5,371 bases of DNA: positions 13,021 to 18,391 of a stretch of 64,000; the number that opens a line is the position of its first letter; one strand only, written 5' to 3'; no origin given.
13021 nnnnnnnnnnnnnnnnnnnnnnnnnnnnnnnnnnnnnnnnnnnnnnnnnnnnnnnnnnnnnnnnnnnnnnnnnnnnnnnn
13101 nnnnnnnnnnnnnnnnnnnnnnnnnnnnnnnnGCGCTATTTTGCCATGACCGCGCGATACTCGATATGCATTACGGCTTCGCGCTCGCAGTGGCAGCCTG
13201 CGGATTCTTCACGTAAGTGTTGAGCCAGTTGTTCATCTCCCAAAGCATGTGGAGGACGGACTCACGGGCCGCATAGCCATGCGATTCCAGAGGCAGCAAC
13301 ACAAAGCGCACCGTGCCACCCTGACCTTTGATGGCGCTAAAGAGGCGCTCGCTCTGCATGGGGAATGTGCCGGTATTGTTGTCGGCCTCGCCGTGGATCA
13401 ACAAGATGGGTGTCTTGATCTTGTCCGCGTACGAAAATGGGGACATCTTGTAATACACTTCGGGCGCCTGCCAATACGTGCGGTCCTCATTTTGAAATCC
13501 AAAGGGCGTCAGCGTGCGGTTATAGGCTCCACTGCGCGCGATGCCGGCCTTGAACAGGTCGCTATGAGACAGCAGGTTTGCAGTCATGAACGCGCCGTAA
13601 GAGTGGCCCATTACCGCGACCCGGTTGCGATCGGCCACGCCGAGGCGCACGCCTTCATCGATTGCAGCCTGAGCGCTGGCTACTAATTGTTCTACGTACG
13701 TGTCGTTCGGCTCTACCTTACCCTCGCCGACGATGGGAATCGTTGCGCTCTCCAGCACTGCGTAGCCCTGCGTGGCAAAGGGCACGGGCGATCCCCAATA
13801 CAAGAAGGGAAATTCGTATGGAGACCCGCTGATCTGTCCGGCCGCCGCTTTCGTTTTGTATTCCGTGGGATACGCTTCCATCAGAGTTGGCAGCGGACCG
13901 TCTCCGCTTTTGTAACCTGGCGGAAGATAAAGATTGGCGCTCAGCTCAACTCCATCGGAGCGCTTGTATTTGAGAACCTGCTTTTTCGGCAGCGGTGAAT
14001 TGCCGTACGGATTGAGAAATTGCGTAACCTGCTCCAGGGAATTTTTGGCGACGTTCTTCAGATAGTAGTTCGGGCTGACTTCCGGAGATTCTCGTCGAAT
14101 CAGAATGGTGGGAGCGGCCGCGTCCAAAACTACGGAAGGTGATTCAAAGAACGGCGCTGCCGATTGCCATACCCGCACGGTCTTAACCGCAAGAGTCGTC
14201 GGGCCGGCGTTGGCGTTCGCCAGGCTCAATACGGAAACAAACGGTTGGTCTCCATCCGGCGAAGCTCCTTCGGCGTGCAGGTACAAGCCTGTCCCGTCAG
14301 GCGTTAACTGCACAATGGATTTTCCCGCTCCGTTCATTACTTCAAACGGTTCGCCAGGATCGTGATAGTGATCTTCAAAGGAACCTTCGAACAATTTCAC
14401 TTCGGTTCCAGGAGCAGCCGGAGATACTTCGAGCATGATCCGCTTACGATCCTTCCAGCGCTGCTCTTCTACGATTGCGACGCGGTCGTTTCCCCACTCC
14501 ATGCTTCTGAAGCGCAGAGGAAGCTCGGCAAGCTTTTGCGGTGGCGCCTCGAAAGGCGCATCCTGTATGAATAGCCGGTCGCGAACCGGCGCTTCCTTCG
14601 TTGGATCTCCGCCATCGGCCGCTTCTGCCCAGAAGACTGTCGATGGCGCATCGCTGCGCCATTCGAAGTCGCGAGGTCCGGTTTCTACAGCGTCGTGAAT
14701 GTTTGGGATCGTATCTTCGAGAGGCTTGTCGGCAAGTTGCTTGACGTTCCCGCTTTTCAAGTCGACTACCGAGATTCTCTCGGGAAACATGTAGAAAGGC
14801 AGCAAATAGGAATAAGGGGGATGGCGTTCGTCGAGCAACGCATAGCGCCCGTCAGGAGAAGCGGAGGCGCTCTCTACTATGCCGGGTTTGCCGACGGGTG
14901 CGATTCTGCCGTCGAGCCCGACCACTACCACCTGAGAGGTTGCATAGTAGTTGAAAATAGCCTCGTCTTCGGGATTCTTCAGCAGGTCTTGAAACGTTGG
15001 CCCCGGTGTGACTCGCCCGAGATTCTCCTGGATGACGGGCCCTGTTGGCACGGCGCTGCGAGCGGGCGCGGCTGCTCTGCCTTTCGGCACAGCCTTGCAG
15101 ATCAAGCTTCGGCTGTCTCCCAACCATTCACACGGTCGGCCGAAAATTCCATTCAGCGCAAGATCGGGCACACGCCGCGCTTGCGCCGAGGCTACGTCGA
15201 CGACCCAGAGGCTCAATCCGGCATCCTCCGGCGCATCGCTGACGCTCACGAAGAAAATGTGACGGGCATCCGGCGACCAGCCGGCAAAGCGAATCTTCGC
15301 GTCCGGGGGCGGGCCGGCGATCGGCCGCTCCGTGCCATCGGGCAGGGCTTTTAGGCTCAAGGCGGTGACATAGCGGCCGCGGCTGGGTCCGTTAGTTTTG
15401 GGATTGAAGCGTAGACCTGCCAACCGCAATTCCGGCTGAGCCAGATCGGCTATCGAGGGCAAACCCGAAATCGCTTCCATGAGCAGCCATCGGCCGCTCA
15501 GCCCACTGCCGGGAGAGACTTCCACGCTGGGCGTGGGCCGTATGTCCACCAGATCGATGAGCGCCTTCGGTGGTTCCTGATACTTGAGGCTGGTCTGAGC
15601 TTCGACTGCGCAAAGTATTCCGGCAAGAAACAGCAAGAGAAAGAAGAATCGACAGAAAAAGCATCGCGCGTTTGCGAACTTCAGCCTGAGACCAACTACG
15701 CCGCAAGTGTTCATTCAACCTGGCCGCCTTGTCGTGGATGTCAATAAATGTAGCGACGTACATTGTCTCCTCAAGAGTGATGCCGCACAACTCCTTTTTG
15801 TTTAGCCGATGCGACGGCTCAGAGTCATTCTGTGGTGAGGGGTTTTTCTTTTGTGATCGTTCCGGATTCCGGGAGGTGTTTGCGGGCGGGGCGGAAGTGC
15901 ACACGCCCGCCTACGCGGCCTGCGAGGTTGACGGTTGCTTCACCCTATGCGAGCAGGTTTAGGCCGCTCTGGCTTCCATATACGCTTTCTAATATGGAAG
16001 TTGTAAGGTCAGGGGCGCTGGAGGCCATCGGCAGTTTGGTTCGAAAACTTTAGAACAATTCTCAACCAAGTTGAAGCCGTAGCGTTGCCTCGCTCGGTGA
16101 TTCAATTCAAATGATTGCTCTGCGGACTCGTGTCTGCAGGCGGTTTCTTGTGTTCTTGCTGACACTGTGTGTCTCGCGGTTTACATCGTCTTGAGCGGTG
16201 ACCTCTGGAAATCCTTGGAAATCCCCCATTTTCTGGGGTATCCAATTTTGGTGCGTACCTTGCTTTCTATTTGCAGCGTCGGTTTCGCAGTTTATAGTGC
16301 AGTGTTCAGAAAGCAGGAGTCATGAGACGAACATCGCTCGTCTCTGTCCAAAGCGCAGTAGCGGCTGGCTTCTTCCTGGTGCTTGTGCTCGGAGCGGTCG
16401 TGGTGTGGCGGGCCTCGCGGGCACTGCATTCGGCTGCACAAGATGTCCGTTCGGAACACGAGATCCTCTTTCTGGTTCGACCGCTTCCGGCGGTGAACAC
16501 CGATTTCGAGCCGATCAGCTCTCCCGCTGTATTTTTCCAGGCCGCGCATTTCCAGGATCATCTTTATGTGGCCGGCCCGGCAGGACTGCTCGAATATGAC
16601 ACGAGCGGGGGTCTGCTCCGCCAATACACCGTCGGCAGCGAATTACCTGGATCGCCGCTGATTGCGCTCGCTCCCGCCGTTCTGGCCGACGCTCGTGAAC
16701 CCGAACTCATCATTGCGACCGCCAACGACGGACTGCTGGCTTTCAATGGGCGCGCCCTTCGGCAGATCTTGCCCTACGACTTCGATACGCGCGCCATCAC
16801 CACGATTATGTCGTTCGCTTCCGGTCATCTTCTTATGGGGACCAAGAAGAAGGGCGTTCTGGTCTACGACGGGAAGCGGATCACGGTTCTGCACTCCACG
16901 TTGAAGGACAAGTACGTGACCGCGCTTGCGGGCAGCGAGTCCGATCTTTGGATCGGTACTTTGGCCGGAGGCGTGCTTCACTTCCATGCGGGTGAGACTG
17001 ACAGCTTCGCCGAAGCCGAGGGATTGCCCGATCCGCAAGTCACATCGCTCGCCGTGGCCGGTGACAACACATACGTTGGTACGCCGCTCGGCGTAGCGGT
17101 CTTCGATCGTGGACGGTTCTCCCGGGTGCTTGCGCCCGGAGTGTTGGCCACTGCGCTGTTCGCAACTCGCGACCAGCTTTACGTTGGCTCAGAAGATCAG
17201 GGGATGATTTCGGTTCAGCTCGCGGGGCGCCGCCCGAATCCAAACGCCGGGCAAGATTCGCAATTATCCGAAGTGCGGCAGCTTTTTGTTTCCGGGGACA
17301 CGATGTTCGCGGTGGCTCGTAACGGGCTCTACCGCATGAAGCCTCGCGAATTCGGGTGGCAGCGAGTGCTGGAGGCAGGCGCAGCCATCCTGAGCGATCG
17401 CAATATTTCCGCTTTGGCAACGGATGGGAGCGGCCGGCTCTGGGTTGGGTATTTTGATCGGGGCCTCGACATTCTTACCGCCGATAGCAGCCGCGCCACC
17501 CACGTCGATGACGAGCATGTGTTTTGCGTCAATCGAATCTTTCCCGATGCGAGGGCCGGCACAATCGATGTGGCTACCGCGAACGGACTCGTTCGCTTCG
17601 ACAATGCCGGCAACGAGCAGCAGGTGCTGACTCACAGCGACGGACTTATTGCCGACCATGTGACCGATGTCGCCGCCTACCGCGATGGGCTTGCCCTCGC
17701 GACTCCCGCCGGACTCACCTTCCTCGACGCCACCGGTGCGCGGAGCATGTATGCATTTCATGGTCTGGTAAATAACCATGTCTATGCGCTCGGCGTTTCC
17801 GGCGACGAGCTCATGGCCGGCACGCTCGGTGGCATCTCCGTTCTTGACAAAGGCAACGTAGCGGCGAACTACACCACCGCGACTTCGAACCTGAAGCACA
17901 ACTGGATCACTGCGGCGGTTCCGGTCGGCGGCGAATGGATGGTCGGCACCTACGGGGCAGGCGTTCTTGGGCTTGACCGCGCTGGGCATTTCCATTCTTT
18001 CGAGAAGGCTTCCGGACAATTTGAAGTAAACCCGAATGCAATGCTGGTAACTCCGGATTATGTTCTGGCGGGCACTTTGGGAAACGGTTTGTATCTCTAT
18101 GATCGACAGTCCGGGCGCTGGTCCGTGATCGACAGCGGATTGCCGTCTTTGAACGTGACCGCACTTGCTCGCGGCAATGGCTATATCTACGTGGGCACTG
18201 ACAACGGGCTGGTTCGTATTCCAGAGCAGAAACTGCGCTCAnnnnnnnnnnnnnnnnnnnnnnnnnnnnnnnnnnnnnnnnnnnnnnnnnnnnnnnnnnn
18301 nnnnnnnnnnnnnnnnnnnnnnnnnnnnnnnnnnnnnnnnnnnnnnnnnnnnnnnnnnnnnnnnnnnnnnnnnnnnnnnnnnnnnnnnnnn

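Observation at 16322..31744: Six-gene, translationally coupled operon of apparently exported proteins: orphan propeller, VIT-vWA, 2,481-aa TPR, unknown protein, stand-alone PBP fold and SpoIID (candidate undescribed envelope system)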

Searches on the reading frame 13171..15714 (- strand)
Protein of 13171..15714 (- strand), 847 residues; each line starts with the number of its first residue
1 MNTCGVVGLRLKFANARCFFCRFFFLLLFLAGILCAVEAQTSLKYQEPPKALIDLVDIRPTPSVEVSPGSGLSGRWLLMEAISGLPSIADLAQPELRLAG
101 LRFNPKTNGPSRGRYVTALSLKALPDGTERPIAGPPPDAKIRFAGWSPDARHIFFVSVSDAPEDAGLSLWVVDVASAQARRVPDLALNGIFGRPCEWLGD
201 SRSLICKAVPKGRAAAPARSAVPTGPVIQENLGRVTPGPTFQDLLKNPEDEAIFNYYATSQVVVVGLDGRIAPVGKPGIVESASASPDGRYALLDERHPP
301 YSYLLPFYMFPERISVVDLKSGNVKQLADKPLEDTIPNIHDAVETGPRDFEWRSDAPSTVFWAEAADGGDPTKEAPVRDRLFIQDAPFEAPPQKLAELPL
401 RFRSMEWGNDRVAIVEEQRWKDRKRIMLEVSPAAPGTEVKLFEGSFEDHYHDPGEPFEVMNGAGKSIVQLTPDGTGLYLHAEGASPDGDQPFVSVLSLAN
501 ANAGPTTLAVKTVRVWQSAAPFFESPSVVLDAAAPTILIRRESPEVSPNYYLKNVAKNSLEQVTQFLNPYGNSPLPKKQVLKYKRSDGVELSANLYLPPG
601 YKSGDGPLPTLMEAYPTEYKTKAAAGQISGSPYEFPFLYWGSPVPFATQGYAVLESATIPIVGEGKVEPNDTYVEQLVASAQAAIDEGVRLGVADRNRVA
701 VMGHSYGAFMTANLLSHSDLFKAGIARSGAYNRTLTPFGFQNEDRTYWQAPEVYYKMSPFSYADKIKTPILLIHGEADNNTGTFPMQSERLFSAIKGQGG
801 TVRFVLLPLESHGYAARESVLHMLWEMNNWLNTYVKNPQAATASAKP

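Call 8: search_protein_families(library=pfam, proteins=[window:13171-15714:-], max_evalue=0.001)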
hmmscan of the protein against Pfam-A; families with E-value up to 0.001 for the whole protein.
window:13171-15714:- (847 aa): 4 families
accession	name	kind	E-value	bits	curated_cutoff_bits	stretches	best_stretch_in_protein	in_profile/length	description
PF00326.27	Peptidase_S9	-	1.9e-24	86.8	22.6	1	672-836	43-211/213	Prolyl oligopeptidase family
PF02129.25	Peptidase_S15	-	1.7e-11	44.7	23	1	587-725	1-124/262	X-Pro dipeptidyl-peptidase (S15 family)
PF01738.24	DLH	-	2.3e-05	24.5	21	1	674-820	74-194/217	Dienelactone hydrolase family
PF20434.5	BD-FAE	-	0.00031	20.8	26.8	0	747-781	169-203/215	BD-FAE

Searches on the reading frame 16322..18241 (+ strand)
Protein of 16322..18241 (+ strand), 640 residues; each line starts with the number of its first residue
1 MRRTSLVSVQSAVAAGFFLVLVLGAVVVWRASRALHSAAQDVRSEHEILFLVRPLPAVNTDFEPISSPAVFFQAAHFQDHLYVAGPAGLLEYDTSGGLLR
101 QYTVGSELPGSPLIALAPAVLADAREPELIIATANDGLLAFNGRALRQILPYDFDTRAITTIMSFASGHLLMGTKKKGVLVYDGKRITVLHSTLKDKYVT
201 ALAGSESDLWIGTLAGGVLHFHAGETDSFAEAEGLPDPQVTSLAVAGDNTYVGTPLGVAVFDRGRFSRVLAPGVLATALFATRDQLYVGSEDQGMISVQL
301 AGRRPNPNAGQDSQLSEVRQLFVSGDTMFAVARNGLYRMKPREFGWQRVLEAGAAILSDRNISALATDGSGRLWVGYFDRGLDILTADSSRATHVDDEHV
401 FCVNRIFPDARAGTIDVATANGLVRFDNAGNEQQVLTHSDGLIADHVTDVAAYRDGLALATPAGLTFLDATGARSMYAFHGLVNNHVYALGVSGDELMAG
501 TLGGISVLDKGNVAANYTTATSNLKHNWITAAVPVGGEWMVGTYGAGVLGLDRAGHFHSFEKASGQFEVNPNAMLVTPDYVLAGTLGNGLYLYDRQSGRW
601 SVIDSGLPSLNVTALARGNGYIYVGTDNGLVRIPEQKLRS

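Call 4: search_protein_families(library=pfam, proteins=[window:16322-18241:+], max_evalue=0.01)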
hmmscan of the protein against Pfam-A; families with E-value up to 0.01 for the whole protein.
window:16322-18241:+ (640 aa): 2 families
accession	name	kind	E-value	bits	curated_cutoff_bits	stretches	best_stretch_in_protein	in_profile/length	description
PF07494.17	Reg_prop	-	5.4e-11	41.8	20.4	0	357-376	2-21/24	Two component regulator propeller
PF23366.1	Beta-prop_HVO_0234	-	0.0043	17.1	27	0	446-515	45-113/274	HVO_0234-like, beta propeller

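Call 5: search_protein_families(library=ncbifam, proteins=[window:16322-18241:+], max_evalue=0.01)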
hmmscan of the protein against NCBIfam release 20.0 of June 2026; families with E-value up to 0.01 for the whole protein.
window:16322-18241:+ (640 aa): 1 family
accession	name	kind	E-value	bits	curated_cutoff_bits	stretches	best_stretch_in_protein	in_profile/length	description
NF052228.1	T9SS_PorZ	equivalog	1.4e-05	23.7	260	0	354-426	582-659/757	type IX secretion system anionic LPS delivery protein PorZ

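Call 23: search_protein_families(library=pfam, proteins=[window:16322-18241:+], max_evalue=10)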
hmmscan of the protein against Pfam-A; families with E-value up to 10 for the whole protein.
window:16322-18241:+ (640 aa): 6 families
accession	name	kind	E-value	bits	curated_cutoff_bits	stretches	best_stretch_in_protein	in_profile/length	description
PF07494.17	Reg_prop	-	5.4e-11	41.8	20.4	2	357-376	2-21/24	Two component regulator propeller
PF23366.1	Beta-prop_HVO_0234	-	0.0043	17.1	27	1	446-515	45-113/274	HVO_0234-like, beta propeller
PF08553.16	VID27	-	0.061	12.8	22.1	1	325-376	113-164/356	VID27 C-terminal WD40-like domain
PF13964.12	Kelch_6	-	0.14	12.7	25.3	0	580-604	15-44/50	Kelch motif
PF11725.13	AvrE_T3Es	-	0.38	8.3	24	1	301-404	113-211/1513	AvrE-family Type-III effector proteins (T3Es)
PF21165.2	FGFR3_TM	-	0.46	10.8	27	1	15-30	9-25/25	Fibroblast growth factor receptor 3 transmembrane domain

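Call 68: search_solved_structures(query=window:16322-18241:+, max_evalue=0.1)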
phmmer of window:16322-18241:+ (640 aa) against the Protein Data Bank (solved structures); distinct sequences matched with E-value up to 0.1: 4.
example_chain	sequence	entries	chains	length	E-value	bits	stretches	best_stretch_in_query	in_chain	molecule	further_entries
3v9f_A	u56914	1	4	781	7.9e-14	54.1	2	359-477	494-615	Two-component system sensor histidine kinase/response regulator, hybrid (One-component sys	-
4a2l_A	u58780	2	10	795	3.4e-09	38.8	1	178-379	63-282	TWO-COMPONENT SYSTEM SENSOR HISTIDINE KINASE/RESPONSE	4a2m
3va6_A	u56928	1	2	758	1.5e-05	26.7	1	129-432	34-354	Two-component system sensor histidine kinase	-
3ott_A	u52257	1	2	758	1.5e-05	26.7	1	129-432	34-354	Two-component system sensor histidine kinase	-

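Call 70: search_protein_families(library=padloc, proteins=[window:16322-18241:+], max_evalue=0.001)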
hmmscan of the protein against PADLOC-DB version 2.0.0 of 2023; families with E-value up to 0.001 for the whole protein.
window:16322-18241:+ (640 aa): 0 families
